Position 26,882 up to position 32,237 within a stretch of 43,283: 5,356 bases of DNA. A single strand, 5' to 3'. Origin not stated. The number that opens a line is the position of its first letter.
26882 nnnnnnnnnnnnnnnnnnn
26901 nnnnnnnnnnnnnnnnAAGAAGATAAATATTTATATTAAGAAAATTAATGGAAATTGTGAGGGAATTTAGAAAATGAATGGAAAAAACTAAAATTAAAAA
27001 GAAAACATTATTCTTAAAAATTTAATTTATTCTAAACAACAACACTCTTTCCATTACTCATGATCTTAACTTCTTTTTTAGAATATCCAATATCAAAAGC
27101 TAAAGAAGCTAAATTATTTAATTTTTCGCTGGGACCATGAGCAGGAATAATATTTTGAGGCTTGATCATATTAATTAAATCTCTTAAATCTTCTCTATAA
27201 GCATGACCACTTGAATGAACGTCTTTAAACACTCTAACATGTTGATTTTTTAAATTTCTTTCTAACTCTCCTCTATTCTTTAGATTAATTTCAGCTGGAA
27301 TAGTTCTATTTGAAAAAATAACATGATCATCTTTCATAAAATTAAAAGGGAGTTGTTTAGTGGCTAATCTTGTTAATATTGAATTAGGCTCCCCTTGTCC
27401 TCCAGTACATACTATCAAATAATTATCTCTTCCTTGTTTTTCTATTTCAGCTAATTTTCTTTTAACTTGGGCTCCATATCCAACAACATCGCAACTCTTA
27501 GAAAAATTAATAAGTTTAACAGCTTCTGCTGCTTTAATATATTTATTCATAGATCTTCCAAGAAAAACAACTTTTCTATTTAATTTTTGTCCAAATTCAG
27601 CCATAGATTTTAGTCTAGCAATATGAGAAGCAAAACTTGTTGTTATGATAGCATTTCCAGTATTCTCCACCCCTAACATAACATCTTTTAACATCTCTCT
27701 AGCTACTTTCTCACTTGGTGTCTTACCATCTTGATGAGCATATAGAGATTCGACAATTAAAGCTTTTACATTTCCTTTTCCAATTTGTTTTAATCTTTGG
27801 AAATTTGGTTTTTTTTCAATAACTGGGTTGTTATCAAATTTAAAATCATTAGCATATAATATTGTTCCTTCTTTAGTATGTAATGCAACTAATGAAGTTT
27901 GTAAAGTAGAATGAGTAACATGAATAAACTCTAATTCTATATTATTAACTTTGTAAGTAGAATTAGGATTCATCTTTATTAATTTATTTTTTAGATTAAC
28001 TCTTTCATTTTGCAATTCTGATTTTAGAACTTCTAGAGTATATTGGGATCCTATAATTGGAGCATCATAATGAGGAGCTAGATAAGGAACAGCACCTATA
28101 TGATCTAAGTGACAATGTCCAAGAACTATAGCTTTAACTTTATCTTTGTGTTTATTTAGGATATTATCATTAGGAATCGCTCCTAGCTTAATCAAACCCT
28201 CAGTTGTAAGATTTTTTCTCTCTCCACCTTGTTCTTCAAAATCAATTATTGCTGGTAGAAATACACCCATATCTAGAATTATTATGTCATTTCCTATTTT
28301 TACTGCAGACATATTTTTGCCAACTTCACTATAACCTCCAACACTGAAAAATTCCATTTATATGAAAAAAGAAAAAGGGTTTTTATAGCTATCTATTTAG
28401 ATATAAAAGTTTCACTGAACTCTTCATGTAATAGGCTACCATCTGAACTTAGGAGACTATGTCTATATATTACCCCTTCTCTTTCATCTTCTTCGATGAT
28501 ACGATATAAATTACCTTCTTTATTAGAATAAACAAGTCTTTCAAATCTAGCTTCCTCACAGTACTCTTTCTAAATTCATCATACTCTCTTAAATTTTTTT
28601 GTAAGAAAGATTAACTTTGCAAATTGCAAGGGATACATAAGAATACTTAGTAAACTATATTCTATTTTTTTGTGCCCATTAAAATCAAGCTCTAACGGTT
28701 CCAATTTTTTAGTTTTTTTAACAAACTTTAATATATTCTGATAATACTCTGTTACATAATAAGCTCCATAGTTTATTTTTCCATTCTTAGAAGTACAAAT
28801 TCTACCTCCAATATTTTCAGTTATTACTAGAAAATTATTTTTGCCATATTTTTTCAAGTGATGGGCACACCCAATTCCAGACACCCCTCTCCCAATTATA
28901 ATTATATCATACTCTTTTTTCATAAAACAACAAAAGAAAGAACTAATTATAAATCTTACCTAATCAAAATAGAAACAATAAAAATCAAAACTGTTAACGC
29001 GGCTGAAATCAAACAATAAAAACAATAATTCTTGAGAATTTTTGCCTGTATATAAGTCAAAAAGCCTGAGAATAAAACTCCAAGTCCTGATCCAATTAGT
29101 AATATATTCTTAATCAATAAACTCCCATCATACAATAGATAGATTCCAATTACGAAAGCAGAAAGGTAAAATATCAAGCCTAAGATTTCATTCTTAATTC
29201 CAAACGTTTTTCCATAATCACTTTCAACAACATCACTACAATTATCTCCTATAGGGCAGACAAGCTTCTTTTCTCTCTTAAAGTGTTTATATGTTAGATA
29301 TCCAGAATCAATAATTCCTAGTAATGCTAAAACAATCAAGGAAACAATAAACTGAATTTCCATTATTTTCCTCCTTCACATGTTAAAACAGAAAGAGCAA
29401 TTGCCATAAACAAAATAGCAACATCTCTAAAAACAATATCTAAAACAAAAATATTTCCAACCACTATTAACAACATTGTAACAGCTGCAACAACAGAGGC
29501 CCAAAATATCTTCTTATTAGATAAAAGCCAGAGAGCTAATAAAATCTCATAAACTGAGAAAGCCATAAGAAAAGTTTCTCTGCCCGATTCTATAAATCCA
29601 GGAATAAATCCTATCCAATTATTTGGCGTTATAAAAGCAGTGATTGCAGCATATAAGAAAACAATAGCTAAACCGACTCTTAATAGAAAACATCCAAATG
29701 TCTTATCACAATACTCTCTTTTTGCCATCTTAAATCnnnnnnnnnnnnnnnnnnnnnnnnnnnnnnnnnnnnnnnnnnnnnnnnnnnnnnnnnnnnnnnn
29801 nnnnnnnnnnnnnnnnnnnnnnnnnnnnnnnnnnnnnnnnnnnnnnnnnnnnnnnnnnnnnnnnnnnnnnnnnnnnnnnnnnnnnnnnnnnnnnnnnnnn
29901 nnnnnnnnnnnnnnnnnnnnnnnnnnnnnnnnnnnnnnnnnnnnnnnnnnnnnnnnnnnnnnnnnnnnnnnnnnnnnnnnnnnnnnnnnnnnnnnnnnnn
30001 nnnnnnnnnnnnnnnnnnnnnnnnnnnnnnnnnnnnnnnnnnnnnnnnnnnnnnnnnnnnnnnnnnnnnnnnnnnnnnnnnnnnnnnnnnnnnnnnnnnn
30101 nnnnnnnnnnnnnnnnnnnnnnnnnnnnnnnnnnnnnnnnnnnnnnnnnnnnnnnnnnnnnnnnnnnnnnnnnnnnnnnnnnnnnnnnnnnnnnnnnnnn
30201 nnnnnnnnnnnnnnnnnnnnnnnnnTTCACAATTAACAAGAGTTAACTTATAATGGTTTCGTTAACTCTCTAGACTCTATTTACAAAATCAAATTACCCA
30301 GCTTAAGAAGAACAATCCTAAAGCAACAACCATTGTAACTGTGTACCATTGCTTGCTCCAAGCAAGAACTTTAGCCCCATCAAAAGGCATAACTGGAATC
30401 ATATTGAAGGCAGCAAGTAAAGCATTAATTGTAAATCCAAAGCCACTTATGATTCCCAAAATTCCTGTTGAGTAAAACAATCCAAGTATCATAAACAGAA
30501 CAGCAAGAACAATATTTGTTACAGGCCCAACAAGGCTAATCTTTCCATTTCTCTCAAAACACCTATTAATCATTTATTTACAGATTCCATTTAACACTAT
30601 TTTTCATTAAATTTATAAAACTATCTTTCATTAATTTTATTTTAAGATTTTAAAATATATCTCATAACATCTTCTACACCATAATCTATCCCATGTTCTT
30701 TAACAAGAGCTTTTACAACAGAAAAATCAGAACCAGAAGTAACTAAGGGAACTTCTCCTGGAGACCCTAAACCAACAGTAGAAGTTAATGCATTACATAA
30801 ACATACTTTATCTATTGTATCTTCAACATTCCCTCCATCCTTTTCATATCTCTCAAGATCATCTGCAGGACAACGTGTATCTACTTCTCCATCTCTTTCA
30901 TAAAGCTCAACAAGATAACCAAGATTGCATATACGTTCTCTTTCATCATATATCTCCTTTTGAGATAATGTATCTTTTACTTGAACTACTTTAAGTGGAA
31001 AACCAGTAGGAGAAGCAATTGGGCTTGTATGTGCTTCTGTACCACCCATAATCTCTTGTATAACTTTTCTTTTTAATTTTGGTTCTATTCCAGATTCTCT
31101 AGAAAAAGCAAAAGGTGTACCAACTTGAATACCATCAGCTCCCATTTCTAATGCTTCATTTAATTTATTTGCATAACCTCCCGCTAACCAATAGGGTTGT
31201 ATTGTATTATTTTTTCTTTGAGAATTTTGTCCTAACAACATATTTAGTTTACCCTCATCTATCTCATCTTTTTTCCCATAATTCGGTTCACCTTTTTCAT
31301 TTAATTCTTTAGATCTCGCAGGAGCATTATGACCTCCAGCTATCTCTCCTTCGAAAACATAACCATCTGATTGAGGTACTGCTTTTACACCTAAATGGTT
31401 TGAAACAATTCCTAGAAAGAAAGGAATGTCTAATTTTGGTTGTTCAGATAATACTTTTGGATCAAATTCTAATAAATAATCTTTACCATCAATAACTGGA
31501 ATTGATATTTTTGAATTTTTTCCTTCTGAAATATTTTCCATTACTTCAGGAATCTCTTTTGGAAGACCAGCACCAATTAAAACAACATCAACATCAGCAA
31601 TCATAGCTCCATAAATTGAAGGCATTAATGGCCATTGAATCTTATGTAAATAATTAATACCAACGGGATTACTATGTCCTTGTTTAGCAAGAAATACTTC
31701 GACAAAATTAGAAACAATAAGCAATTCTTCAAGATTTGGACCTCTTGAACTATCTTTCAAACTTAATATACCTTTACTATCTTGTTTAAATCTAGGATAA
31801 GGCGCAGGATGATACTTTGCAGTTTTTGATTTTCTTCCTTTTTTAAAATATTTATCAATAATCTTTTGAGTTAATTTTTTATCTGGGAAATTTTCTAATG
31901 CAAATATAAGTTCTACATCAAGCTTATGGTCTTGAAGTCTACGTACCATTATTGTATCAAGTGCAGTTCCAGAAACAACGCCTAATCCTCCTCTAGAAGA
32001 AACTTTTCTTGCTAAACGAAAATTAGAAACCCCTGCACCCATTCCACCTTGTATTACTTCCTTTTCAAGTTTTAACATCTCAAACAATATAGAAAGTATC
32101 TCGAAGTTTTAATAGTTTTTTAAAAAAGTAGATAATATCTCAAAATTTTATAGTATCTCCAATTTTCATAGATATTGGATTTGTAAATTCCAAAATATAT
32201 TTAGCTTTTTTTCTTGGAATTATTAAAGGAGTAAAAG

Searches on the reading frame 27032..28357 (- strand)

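Call 9: search_protein_families(library=pfam, proteins=[window:27032-28357:-], max_evalue=0.001)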
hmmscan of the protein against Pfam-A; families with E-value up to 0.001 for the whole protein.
window:27032-28357:- (441 aa): 5 families
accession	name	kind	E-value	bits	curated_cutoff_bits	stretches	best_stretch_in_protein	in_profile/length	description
PF22505.1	RNase_J_b_CASP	-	6e-23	81.4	27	1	237-355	4-114/126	Ribonuclease J, beta-CASP domain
PF07521.17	RMMBL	-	4.6e-11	43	21.6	1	378-420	9-52/63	Zn-dependent metallo-hydrolase RNA specificity domain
PF00753.33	Lactamase_B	-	5.5e-10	39.9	22.7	1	22-179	14-157/196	Metallo-beta-lactamase superfamily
PF12706.13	Lactamase_B_2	-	8.6e-09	35.7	27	1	71-173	26-144/200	Beta-lactamase superfamily domain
PF02112.21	PDEase_II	-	5.8e-06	26.1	23.7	1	70-157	79-174/340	cAMP phosphodiesterases class-II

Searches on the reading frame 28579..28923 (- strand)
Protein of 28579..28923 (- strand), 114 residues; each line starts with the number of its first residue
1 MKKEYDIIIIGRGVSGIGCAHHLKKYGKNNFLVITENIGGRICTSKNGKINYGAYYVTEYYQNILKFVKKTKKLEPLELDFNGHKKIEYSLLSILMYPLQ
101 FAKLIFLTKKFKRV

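Call 9: search_protein_families(library=pfam, proteins=[window:28579-28923:-], max_evalue=0.001)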
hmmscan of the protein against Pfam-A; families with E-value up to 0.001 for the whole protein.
window:28579-28923:- (114 aa): 3 families
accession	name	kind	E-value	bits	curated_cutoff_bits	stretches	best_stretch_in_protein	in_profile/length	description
PF01266.30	DAO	-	7.8e-07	29.4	27.9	1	6-71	1-67/353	FAD dependent oxidoreductase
PF13450.12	NAD_binding_8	-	9.3e-07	29.5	21.9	1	9-70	1-67/68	NAD(P)-binding Rossmann-like domain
PF03486.20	HI0933_like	-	0.00015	21.7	50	1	6-63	2-62/244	HI0933-like protein Rossmann domain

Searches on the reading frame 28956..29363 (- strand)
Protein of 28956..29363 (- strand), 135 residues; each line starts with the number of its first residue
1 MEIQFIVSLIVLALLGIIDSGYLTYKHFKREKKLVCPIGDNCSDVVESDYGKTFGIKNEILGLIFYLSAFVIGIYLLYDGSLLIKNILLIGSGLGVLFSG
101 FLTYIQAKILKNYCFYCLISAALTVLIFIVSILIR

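Call 9: search_protein_families(library=pfam, proteins=[window:28956-29363:-], max_evalue=0.001)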
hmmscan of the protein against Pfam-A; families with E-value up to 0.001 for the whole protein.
window:28956-29363:- (135 aa): 1 family
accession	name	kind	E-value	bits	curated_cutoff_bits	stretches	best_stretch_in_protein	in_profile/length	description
PF07884.19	VKOR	-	1.1e-29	103.8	27.5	1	9-132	3-134/134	Vitamin K epoxide reductase family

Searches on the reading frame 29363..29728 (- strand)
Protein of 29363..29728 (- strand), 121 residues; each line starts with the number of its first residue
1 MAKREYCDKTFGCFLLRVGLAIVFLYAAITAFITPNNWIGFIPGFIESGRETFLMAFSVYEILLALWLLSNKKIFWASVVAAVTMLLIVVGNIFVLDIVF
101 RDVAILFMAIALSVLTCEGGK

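Call 9: search_protein_families(library=pfam, proteins=[window:29363-29728:-], max_evalue=0.001)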
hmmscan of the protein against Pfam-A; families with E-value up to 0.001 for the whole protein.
window:29363-29728:- (121 aa): 2 families
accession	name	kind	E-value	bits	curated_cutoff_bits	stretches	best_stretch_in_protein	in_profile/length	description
PF07291.16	MauE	-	0.00032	21.5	27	1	14-95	6-90/128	Methylamine utilisation protein MauE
PF07681.17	DoxX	-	0.00064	20.7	23.6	1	13-90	2-81/85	DoxX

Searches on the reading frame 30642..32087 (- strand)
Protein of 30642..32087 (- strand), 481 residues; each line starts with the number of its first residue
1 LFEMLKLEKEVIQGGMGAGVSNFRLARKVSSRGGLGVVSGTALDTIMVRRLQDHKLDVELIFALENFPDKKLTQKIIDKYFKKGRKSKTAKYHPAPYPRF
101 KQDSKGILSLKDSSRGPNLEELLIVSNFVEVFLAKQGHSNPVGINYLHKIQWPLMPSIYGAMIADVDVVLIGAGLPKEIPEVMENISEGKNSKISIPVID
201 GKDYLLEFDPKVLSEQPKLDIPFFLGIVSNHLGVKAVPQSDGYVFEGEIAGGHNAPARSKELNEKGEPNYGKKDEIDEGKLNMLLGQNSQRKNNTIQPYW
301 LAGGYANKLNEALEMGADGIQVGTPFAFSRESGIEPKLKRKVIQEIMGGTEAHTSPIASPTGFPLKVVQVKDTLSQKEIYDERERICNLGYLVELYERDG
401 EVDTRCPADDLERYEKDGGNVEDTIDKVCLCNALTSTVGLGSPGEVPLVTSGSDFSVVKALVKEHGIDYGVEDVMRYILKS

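Call 9: search_protein_families(library=pfam, proteins=[window:30642-32087:-], max_evalue=0.001)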
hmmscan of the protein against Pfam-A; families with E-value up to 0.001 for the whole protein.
window:30642-32087:- (481 aa): 1 family
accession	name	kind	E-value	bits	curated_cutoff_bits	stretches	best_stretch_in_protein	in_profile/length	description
PF03060.21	NMO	-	5.2e-11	43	28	1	3-77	6-80/331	Nitronate monooxygenase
